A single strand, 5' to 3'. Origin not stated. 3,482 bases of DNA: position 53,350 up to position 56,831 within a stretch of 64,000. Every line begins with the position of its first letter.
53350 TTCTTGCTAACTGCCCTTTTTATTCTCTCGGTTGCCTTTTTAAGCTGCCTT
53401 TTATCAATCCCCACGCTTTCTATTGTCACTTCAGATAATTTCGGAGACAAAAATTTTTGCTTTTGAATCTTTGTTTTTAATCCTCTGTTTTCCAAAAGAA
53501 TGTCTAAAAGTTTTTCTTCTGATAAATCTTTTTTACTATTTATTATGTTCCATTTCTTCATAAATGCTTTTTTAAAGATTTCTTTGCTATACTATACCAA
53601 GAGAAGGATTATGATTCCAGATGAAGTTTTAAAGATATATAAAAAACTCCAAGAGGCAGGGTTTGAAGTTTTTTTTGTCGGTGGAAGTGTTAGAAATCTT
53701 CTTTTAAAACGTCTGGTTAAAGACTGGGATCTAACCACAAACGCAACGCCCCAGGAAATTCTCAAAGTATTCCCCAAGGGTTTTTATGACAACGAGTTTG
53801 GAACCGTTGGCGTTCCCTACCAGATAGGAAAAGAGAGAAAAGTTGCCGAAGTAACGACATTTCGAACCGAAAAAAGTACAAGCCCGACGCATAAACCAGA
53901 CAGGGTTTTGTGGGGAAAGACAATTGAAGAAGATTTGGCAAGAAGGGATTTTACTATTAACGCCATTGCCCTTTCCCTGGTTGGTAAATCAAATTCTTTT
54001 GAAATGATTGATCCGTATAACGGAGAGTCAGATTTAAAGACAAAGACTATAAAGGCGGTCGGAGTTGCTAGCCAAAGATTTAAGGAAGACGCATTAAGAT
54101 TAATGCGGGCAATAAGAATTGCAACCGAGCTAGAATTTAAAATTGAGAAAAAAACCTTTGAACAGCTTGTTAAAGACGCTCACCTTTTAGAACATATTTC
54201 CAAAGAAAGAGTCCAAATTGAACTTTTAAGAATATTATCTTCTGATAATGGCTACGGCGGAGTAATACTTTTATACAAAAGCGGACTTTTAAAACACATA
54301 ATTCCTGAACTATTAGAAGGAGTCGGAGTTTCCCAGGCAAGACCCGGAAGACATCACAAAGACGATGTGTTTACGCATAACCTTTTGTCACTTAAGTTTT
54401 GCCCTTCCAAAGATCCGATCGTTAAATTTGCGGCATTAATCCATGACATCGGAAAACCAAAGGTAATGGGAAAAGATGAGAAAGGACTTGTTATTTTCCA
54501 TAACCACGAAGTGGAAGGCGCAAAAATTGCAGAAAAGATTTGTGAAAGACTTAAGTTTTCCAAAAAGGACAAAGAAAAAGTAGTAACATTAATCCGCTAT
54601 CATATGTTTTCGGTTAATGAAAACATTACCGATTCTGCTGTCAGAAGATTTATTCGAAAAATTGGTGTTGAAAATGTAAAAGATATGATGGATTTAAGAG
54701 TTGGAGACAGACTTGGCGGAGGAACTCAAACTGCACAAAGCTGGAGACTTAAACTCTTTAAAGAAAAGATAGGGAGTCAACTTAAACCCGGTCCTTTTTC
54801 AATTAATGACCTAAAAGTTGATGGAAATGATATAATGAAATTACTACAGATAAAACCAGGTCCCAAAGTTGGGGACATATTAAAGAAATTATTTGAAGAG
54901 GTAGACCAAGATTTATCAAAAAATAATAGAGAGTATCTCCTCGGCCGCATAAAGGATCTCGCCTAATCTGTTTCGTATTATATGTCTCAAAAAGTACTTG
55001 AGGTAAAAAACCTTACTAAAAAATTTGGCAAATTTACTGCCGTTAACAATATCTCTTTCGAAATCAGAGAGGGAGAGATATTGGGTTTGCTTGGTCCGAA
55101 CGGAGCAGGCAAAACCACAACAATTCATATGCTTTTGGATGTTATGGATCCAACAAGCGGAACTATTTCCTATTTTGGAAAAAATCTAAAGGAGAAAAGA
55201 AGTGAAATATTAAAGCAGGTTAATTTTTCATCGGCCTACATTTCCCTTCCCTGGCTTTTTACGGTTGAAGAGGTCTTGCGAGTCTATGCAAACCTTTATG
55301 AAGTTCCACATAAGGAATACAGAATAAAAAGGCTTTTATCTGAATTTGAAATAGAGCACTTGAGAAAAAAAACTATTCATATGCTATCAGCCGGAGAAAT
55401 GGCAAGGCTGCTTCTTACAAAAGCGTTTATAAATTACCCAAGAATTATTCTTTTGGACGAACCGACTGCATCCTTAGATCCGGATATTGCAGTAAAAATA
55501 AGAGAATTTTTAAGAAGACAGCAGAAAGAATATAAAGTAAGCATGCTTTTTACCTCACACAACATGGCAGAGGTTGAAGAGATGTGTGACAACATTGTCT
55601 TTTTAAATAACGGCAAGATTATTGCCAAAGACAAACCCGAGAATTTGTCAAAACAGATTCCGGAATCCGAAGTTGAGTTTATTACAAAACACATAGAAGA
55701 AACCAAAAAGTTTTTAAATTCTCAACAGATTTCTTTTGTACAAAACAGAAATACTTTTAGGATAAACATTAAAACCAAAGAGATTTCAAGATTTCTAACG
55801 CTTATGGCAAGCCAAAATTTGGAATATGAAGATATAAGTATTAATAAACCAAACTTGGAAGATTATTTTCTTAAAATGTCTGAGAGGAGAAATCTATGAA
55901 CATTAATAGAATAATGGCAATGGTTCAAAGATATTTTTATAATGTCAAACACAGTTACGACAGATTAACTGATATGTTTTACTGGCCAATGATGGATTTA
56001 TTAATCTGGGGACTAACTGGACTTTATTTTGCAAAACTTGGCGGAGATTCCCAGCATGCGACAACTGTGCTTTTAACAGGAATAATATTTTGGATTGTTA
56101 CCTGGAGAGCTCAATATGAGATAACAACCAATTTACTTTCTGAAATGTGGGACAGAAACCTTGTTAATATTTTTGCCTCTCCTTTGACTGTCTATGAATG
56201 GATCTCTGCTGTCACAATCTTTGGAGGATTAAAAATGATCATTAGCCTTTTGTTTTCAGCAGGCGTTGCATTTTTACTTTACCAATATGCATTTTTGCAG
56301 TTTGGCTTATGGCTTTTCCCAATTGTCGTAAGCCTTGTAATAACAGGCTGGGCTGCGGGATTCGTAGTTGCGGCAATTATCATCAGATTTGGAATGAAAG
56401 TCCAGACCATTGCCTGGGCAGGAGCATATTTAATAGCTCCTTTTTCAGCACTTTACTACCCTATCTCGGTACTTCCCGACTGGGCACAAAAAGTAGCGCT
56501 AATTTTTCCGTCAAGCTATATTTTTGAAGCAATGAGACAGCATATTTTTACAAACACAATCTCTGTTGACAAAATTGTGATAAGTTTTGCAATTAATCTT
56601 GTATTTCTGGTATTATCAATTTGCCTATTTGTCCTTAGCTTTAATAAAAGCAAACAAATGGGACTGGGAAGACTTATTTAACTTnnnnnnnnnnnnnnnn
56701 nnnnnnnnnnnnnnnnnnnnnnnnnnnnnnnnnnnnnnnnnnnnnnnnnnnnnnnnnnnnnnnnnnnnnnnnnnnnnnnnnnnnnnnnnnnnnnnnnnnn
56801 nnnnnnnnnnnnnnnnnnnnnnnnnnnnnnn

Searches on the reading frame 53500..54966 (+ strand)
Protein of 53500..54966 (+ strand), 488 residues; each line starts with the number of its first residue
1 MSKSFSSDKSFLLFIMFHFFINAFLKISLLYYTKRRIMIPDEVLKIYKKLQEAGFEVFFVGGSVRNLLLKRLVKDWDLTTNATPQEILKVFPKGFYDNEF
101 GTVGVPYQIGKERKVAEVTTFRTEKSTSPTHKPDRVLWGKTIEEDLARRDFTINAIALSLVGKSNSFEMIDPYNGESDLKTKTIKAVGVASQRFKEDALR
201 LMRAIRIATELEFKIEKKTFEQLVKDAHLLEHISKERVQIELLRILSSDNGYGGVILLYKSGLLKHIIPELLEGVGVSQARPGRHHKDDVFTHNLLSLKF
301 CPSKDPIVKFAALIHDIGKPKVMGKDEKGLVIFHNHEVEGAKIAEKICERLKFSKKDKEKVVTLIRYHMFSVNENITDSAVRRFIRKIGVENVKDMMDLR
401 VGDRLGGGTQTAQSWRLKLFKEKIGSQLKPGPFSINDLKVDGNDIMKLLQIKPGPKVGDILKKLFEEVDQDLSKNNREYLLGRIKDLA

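Call 62: search_protein_families(library=pfam, proteins=[window:53500-54966:+], max_evalue=0.0001)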
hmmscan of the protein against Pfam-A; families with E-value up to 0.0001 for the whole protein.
window:53500-54966:+ (488 aa): 4 families
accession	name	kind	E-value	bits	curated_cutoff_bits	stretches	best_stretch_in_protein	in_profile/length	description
PF01743.26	PolyA_pol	-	1.4e-29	103.4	23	1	58-184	2-125/126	Poly A polymerase head domain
PF12627.12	PolyA_pol_RNAbd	-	1.5e-18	66.7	22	1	213-271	2-60/64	Probable RNA and SrmB- binding site of polymerase A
PF01966.28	HD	-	8.7e-12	45.8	22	1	307-373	26-90/116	HD domain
PF13735.12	tRNA_NucTran2_2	-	3.6e-11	43.7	27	1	343-481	23-146/149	tRNA nucleotidyltransferase domain 2 putative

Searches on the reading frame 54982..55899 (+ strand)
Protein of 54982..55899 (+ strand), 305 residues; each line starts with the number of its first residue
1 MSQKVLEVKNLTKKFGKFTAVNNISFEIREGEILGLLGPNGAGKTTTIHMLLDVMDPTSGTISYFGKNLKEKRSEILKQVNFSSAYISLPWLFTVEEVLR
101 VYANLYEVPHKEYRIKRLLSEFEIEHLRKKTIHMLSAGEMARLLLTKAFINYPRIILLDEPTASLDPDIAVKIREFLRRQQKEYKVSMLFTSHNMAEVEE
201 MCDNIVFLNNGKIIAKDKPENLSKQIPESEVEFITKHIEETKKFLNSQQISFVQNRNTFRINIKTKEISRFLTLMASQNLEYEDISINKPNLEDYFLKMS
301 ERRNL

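Call 62: search_protein_families(library=pfam, proteins=[window:54982-55899:+], max_evalue=0.0001)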
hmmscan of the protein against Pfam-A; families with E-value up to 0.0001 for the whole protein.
window:54982-55899:+ (305 aa): 3 families
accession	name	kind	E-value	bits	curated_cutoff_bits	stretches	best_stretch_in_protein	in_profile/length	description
PF00005.33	ABC_tran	-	4.2e-30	105.6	25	1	21-163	1-137/137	ABC transporter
PF13304.12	AAA_21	-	1.5e-09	38.8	27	1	121-198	224-303/304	AAA domain, putative AbiEii toxin, Type IV TA system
PF13401.12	AAA_22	-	1.2e-05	26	27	1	32-165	6-96/130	AAA domain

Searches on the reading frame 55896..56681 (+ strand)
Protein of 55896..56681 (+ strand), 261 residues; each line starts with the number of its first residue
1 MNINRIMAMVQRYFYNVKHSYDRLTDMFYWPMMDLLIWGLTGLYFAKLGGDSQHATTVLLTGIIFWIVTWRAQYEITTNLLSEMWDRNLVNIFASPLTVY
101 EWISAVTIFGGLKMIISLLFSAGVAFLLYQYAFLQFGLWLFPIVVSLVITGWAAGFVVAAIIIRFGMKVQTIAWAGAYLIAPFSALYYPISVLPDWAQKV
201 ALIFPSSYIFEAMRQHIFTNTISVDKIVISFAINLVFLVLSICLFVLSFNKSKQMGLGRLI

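Call 62: search_protein_families(library=pfam, proteins=[window:55896-56681:+], max_evalue=0.0001)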
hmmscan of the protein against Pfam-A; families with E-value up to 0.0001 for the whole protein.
window:55896-56681:+ (261 aa): 2 families
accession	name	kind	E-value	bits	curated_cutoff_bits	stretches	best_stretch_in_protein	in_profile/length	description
PF01061.29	ABC2_membrane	-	2.3e-07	31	26.9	1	28-217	21-210/211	ABC-2 type transporter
PF12698.13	ABC2_membrane_3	-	5.5e-06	26.1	31.6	1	59-246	164-346/347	ABC-2 family transporter protein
